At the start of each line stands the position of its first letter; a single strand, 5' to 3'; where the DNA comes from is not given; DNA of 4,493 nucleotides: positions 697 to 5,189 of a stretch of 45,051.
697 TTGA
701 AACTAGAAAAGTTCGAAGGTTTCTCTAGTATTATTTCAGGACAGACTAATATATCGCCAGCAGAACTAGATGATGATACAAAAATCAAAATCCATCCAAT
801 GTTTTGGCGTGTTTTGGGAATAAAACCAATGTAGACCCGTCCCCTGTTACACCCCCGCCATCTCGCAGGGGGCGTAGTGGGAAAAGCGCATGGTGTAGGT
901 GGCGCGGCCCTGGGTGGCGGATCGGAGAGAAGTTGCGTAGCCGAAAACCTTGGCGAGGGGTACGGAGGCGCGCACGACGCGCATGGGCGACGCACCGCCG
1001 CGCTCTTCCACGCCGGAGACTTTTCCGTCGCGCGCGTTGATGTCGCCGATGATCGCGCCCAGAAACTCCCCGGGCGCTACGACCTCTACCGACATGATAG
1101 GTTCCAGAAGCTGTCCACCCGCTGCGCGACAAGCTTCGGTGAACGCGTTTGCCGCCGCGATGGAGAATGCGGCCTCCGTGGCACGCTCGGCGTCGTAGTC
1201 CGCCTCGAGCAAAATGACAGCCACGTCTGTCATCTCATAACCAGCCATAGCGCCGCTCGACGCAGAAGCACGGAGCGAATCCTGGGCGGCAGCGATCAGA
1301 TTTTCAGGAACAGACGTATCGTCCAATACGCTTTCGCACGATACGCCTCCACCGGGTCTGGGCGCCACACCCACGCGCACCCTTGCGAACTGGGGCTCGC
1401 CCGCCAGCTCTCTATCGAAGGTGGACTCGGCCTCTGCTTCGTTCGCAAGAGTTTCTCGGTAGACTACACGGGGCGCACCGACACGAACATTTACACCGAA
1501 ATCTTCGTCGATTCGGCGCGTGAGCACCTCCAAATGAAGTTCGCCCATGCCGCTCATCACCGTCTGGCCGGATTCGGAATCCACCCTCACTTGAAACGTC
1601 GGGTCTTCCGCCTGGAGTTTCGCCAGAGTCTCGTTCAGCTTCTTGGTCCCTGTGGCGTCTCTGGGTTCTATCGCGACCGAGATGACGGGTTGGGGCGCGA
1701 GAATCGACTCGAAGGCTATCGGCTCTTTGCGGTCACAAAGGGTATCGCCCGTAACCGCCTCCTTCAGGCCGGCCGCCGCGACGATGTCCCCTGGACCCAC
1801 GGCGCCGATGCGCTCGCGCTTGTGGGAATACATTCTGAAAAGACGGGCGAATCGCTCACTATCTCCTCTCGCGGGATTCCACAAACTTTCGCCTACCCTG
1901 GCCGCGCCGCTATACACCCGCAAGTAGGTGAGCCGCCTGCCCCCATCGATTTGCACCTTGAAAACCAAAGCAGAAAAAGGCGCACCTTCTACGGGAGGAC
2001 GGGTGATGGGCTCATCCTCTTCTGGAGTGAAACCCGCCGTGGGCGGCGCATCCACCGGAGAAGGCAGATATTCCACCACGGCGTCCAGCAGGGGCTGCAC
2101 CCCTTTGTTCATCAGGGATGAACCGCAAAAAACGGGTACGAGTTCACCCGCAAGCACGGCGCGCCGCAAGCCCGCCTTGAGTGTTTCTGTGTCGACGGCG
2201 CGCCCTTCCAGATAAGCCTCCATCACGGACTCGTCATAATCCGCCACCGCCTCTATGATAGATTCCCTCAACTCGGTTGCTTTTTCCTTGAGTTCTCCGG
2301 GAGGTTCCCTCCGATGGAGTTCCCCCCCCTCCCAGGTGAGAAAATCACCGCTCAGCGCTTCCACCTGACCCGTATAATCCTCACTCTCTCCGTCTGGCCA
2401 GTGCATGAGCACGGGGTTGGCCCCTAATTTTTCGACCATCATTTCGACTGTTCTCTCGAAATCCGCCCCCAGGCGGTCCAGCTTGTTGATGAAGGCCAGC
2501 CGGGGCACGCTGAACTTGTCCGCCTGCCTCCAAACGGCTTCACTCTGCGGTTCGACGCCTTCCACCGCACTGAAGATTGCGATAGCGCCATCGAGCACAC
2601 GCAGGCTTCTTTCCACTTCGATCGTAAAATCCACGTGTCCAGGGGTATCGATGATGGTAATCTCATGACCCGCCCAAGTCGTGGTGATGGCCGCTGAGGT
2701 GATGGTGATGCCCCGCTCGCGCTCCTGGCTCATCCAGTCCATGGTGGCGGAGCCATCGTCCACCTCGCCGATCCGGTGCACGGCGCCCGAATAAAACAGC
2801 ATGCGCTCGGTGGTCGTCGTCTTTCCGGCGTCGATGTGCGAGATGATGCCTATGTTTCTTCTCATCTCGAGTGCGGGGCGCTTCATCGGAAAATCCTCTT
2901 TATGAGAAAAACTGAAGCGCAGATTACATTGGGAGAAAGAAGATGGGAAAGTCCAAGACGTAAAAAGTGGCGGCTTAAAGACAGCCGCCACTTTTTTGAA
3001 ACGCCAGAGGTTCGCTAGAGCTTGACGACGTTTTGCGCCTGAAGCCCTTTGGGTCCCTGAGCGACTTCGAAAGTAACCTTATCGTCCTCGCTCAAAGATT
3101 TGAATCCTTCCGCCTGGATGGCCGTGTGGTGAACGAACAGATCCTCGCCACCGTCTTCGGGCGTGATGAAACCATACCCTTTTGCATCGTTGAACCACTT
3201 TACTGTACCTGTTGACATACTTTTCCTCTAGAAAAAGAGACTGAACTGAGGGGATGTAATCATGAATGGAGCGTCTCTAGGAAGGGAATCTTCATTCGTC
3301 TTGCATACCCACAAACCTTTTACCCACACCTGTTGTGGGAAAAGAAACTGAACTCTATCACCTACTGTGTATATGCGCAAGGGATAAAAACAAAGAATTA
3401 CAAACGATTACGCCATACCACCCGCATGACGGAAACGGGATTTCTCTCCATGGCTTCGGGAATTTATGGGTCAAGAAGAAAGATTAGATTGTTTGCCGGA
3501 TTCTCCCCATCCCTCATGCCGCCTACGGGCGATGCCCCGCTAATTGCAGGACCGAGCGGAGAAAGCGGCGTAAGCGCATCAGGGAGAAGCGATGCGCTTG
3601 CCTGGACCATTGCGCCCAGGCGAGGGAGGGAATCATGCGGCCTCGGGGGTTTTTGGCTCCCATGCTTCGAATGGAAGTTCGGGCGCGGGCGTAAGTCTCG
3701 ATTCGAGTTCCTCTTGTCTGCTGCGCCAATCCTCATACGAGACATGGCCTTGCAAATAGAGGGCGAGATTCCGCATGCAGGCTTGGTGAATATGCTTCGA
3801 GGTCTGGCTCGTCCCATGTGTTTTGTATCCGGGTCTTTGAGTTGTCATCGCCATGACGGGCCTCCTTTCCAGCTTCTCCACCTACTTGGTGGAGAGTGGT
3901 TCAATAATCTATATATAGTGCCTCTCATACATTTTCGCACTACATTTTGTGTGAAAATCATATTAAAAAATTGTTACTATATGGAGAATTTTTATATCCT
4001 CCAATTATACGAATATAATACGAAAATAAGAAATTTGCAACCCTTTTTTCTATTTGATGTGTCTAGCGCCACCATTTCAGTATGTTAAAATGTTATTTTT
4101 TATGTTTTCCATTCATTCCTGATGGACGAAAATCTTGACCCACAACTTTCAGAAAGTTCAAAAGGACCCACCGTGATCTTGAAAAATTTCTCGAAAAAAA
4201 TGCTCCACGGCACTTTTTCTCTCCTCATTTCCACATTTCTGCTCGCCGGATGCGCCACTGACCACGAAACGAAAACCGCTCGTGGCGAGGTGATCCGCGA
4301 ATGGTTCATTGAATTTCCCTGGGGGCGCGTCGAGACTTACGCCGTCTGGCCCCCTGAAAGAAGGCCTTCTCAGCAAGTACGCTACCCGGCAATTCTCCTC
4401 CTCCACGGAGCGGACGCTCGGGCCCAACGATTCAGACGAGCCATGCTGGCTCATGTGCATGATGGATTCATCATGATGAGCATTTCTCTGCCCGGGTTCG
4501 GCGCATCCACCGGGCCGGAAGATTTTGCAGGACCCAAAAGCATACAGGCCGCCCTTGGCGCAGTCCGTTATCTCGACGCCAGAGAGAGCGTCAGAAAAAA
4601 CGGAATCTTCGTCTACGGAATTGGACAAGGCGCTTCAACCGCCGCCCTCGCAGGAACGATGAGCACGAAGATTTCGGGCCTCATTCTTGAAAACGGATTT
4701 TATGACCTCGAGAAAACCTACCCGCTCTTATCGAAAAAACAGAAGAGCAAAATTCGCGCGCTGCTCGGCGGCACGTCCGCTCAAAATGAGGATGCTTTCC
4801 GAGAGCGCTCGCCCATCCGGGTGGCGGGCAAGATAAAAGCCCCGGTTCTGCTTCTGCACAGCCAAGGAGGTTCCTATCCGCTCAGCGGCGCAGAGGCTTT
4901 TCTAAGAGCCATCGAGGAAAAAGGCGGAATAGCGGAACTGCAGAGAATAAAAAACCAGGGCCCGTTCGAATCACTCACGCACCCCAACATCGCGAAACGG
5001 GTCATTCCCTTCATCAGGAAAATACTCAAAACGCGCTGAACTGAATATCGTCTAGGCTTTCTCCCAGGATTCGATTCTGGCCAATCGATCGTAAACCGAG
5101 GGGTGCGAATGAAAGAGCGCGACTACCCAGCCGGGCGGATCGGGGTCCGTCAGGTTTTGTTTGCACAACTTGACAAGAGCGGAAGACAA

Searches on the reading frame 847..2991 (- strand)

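Call 67: search_protein_families(library=pfam, proteins=[window:847-2991:-], max_evalue=0.001)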
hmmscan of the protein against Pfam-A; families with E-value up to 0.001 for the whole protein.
window:847-2991:- (714 aa): 7 families
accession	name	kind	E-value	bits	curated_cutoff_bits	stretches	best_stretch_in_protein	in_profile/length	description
PF00009.33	GTP_EFTU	-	6.6e-65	218.7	26.5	1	44-311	3-188/188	Elongation factor Tu GTP binding domain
PF14492.12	EFG_III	-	6.6e-28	97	27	1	433-505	2-74/75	Elongation Factor G, domain III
PF00679.30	EFG_C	-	5.9e-25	87.6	27.9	1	627-710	1-82/89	Elongation factor G C-terminus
PF03764.24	EFG_IV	-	1.4e-19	70.5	24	1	507-624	1-120/121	Elongation factor G, domain IV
PF22042.2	EF-G_D2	-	7.2e-14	52.1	27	1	338-420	1-83/84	Elongation factor G domain 2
PF03144.31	GTP_EFTU_D2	-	7.9e-10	39.5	30.3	1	353-419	2-73/73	Elongation factor Tu domain 2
PF16658.11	RF3_C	-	1.6e-06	28.4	40.1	1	437-520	11-94/132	Class II release factor RF3, C-terminal domain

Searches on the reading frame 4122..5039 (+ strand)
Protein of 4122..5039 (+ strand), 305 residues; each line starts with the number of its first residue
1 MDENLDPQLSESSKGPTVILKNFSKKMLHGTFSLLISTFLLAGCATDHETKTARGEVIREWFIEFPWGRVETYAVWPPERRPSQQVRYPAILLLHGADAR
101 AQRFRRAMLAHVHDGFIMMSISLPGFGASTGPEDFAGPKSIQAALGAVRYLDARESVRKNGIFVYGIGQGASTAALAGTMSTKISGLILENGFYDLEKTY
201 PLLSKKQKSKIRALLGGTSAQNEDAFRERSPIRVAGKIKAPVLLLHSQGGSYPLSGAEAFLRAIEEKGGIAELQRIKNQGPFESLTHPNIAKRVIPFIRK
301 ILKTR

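Call 67: search_protein_families(library=pfam, proteins=[window:4122-5039:+], max_evalue=0.001)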
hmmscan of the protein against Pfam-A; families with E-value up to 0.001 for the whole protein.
window:4122-5039:+ (305 aa): 5 families
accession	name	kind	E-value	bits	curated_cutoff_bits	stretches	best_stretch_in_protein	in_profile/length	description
PF00326.27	Peptidase_S9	-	1.1e-06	28.8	22.6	1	145-276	49-182/213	Prolyl oligopeptidase family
PF12146.15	Hydrolase_4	-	2e-05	24.5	27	1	90-206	6-122/239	Serine aminopeptidase, S33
PF20434.5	BD-FAE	-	2.6e-05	24.3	26.8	1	104-248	35-198/215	BD-FAE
PF12697.13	Abhydrolase_6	-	0.0001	23.5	26.3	0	91-191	1-92/217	Alpha/beta hydrolase family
PF02129.25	Peptidase_S15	-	0.00099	19.3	23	0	81-179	11-114/262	X-Pro dipeptidyl-peptidase (S15 family)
